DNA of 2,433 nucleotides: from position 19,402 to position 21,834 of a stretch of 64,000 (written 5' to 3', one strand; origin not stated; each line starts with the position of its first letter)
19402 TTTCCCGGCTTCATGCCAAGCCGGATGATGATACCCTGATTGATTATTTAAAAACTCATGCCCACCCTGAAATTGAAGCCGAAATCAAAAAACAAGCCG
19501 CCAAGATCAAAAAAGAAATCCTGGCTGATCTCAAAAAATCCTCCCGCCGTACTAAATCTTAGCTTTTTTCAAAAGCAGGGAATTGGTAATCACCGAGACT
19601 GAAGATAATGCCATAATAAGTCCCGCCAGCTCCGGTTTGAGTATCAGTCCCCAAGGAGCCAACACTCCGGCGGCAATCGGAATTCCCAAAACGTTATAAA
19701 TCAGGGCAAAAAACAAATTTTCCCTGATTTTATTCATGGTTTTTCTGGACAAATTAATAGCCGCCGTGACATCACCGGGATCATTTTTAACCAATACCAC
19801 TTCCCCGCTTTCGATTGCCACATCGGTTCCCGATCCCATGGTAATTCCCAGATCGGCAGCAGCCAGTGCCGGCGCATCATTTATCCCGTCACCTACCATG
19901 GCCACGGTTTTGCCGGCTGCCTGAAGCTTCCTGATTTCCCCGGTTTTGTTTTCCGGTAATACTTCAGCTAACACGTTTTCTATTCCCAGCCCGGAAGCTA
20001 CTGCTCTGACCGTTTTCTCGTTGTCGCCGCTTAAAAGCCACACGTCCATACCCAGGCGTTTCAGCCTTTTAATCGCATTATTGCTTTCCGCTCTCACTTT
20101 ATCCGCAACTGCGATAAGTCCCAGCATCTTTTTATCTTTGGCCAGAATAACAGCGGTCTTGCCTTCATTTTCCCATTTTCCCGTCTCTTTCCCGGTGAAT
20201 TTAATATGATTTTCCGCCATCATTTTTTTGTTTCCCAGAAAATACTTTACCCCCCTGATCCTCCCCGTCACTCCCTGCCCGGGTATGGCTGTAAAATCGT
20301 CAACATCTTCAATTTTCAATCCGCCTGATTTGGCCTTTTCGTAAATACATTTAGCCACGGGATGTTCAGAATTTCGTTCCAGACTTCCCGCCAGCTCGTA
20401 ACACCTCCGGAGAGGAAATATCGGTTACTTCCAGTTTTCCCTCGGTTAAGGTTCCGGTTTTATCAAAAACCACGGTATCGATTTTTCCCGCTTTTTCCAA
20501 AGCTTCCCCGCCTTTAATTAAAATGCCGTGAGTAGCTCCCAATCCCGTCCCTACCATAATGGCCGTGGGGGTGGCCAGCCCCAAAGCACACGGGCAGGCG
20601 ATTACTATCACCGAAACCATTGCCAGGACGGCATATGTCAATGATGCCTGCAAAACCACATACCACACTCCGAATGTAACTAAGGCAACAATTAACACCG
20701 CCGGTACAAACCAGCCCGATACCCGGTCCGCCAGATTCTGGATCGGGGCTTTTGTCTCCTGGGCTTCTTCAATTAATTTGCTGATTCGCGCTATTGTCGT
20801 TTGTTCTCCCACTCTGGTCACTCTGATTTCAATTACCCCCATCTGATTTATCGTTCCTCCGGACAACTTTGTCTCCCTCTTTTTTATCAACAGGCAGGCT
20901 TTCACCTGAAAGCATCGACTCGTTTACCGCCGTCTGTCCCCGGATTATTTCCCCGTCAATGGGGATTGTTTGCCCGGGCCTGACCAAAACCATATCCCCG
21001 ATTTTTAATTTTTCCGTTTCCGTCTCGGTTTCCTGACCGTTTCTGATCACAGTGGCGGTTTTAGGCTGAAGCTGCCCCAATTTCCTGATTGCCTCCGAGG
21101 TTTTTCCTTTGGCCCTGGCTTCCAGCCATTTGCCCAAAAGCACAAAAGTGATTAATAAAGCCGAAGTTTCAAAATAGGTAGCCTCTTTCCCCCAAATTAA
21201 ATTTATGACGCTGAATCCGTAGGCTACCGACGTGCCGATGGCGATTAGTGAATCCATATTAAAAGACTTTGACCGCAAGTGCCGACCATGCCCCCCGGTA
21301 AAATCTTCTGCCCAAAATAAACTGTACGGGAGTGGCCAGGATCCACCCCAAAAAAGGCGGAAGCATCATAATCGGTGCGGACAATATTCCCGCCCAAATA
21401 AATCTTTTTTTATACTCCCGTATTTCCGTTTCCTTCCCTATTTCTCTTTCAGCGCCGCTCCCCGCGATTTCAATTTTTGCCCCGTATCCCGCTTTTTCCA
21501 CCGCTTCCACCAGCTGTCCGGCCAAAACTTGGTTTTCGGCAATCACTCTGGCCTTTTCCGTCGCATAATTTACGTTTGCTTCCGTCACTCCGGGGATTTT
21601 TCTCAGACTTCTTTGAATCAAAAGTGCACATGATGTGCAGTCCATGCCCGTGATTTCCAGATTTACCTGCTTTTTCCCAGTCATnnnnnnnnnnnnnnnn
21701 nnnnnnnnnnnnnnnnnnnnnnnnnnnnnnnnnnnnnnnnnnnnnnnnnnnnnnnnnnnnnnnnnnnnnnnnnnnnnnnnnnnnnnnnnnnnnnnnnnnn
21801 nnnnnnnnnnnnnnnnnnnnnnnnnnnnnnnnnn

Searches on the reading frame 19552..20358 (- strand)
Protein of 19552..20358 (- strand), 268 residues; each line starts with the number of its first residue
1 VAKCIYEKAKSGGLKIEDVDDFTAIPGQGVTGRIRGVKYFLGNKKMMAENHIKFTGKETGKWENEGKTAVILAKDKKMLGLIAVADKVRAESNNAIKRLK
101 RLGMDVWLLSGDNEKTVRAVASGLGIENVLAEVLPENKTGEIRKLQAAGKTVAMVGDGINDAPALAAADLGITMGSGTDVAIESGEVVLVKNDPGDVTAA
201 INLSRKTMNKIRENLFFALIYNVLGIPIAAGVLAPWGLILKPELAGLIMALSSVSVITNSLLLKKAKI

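Call 4: search_protein_families(library=pfam, proteins=[window:19552-20358:-], max_evalue=0.01)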
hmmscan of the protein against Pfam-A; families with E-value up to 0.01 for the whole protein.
window:19552-20358:- (268 aa): 3 families
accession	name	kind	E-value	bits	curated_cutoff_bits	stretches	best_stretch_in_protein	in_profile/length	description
PF00702.32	Hydrolase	-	1.4e-24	88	26.4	1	16-169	44-191/191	haloacid dehalogenase-like hydrolase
PF08282.18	Hydrolase_3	-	5.9e-07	29.9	20.9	1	144-194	198-248/255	haloacid dehalogenase-like hydrolase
PF12710.13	HAD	-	0.0094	16.8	27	0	94-165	89-188/189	haloacid dehalogenase-like hydrolase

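Call 16: find_encoding_contigs(protein=window:19555-20358:-, flank=3000, max_places=5)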
Protein seq(268 aa) (268 aa): no gene with exactly this product is on record in the collection.

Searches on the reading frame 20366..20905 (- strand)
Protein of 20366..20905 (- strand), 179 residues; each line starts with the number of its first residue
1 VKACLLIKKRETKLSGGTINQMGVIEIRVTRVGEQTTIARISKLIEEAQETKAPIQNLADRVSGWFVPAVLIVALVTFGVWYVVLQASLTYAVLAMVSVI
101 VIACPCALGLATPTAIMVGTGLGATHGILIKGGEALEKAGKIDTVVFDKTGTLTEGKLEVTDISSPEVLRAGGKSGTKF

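Call 4: search_protein_families(library=pfam, proteins=[window:20366-20905:-], max_evalue=0.01)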
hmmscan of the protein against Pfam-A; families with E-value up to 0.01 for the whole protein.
window:20366-20905:- (179 aa): 2 families
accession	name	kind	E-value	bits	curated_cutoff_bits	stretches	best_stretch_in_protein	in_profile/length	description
PF00122.25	E1-E2_ATPase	-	9.4e-33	113.7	28.1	1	8-125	64-180/181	E1-E2 ATPase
PF00702.32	Hydrolase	-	0.0017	19.3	26.4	1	142-163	1-22/191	haloacid dehalogenase-like hydrolase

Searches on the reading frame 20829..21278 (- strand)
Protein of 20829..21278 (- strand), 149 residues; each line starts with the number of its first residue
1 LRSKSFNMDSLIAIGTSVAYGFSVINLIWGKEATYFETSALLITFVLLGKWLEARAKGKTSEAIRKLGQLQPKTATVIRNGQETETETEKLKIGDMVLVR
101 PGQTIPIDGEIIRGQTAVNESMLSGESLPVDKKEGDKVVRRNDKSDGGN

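Call 4: search_protein_families(library=pfam, proteins=[window:20829-21278:-], max_evalue=0.01)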
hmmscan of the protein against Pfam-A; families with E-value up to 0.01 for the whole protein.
window:20829-21278:- (149 aa): 1 family
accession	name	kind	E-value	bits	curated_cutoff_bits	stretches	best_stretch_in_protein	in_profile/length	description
PF00122.25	E1-E2_ATPase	-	1.1e-23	84.2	28.1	1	70-139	2-71/181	E1-E2 ATPase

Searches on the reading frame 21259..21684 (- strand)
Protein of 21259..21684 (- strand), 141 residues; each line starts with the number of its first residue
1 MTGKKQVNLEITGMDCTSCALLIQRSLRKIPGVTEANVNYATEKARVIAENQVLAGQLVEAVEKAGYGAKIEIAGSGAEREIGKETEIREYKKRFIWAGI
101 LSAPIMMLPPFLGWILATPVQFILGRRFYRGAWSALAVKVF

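Call 4: search_protein_families(library=pfam, proteins=[window:21259-21684:-], max_evalue=0.01)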
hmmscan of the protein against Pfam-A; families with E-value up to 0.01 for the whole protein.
window:21259-21684:- (141 aa): 2 families
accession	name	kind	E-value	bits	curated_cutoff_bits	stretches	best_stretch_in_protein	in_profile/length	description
PF00403.32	HMA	-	1.6e-13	51.3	24.8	1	10-67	3-61/62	Heavy-metal-associated domain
PF19803.4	DUF6286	-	0.0097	16.8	35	0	12-54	33-75/108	Family of unknown function (DUF6286)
